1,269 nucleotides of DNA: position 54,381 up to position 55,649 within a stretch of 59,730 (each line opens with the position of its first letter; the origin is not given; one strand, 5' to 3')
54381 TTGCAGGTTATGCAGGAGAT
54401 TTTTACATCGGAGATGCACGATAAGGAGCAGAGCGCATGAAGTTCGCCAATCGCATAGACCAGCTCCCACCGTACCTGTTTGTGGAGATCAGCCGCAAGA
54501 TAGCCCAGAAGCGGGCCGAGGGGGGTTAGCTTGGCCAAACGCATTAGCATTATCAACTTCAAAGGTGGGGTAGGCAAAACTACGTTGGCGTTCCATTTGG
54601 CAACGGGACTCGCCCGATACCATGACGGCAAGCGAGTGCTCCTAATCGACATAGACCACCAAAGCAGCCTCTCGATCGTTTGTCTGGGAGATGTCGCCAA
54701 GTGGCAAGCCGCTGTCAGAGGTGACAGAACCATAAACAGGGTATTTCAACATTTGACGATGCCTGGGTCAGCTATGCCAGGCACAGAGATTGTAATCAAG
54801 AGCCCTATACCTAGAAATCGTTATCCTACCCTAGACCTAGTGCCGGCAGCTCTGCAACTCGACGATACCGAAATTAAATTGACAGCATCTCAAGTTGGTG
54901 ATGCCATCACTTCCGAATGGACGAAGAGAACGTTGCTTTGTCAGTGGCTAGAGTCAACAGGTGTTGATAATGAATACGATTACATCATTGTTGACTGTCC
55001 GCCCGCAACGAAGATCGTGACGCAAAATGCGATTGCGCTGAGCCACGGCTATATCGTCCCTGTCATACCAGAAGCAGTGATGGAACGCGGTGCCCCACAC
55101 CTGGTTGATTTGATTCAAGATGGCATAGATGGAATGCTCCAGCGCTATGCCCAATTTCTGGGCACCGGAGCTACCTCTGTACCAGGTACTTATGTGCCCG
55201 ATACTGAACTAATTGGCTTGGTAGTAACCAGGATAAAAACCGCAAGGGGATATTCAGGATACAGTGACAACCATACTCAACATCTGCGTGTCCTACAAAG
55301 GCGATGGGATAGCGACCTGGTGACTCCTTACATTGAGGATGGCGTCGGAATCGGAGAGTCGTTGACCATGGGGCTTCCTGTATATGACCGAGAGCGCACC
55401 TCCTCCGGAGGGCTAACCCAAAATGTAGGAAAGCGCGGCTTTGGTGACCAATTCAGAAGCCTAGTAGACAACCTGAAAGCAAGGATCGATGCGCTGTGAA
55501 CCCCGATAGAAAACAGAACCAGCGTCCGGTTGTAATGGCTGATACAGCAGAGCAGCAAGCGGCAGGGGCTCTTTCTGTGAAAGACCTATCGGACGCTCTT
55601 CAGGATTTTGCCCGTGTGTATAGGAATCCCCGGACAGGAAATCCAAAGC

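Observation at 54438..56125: ParA-like ATPase plus unknown partner inserted into the 5' end of dapL between 87-bp direct repeats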

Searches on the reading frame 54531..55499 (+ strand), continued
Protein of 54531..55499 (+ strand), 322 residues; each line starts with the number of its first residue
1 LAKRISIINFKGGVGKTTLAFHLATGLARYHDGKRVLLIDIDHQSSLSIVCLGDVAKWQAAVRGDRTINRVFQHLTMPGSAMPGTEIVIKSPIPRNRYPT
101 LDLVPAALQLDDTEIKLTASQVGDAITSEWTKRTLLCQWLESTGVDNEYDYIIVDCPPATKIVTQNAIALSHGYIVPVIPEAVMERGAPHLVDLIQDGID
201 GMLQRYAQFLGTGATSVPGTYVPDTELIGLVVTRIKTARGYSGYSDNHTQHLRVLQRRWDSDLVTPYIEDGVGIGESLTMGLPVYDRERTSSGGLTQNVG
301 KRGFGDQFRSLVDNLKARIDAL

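Call 100: search_dna_similar(query=window:54531-55499:+, collection=plasmids, mode=protein, max_evalue=1e-10, max_rows=10)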
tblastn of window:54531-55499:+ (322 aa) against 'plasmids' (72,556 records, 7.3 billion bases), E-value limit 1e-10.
Records with a match: 1985; places in all: 2024; records where one place covers at least 80% of the query: 246.
Best place of each record, by identity: <60% 1985.
By first word of the organism name: Rhizobium 171; Phaeobacter 160; Lactococcus 151; Sinorhizobium 130; Pseudosulfitobacter 87; Clostridium 70; Lactiplantibacillus 69; Burkholderia 68; Agrobacterium 59; Leisingera 48; and 213 more.
By predicted mobility (MOB-suite, as given by PLSDB): non-mobilizable 975; conjugative 545; mobilizable 465.
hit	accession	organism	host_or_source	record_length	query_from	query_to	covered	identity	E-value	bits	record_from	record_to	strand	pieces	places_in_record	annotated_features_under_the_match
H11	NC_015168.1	Phocaeicola salanitronis DSM 18170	cecum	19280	1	308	96%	29.8%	6e-20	98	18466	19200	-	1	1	ParA family protein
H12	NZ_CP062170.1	Mycetohabitans endofungorum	-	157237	3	313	97%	28.4%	4e-14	81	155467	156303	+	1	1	AAA family ATPase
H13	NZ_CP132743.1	Mycetohabitans endofungorum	Rhizopus microsporus,culture isolated ...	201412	3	313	97%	28.4%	4e-14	81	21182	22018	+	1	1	AAA family ATPase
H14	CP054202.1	Bacteroides uniformis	Homo sapiens,whole organism,feces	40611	1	294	91%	29.3%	5e-13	100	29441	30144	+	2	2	record has no annotation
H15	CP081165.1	Rhodobacteraceae bacterium S2214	-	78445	2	322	100%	26.5%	1e-16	88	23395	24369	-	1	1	AAA family ATPase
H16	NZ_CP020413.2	Leptospira interrogans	Homo sapiens,human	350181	5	308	94%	27.9%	1e-14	82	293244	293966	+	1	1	AAA family ATPase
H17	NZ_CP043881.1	Leptospira interrogans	Homo sapiens,cell culture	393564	5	308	94%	27.9%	2e-14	81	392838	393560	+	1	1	none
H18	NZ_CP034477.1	Pantoea agglomerans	food,leaf from rome apple cultivar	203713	1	285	89%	29.6%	1e-21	102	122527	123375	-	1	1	AAA family ATPase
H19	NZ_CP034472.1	Pantoea agglomerans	food,leaf from rome apple cultivar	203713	1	285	89%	29.6%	1e-21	102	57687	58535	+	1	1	AAA family ATPase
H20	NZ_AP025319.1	Fulvitalea axinellae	-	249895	1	294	91%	28.2%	3e-14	81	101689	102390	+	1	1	ParA family protein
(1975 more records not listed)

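Call 101: list_cluster_members(proteins=[P0054, P0076, P0108, P0044, P0067, P0074, P0012, P0003, P0125, P0107])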
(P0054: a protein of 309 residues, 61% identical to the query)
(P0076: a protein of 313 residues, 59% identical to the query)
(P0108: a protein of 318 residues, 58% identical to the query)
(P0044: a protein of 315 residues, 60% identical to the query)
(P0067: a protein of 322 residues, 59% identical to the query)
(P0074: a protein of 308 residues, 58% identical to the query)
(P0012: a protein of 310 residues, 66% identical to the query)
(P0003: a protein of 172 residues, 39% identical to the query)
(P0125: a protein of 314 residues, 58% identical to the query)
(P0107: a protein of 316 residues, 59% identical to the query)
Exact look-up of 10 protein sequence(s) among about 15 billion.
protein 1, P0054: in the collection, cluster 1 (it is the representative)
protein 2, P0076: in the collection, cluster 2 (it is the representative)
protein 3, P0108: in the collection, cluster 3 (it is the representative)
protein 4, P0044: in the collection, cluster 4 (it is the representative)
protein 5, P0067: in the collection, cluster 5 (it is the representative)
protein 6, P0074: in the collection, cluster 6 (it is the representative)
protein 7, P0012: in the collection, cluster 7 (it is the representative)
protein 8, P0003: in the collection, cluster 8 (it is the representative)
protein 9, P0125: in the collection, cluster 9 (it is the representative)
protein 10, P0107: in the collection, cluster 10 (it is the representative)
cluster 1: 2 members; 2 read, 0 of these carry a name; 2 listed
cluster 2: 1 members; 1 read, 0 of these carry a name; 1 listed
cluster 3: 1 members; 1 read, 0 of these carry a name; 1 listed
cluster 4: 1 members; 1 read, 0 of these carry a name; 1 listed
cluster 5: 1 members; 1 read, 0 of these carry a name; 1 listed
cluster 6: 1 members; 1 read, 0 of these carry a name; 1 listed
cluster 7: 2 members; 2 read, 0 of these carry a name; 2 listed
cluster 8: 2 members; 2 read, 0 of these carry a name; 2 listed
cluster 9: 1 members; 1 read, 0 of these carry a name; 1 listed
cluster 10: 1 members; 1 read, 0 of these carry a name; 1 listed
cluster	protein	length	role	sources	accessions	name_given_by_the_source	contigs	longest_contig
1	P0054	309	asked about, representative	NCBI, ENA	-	-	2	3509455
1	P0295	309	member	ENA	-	-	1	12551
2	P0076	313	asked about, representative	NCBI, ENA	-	-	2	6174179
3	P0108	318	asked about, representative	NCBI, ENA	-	-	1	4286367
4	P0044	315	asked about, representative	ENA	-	-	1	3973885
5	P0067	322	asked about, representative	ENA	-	-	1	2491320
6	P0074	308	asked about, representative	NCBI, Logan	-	-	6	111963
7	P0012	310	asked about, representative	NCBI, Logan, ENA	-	-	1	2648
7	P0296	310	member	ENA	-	-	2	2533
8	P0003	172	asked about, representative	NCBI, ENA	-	-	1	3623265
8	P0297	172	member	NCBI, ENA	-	-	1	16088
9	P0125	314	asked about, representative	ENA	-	-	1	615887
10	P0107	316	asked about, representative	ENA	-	-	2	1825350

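Call 110: search_protein_families(library=pfam, proteins=[L065:4925-5107:+], max_evalue=0.001)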
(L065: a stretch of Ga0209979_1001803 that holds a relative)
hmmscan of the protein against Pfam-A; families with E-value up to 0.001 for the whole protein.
L065:4925-5107:+ (60 aa): 0 families

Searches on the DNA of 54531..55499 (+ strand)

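Call 50: search_rna_families(sources=[L065, L022], threshold=gathering)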
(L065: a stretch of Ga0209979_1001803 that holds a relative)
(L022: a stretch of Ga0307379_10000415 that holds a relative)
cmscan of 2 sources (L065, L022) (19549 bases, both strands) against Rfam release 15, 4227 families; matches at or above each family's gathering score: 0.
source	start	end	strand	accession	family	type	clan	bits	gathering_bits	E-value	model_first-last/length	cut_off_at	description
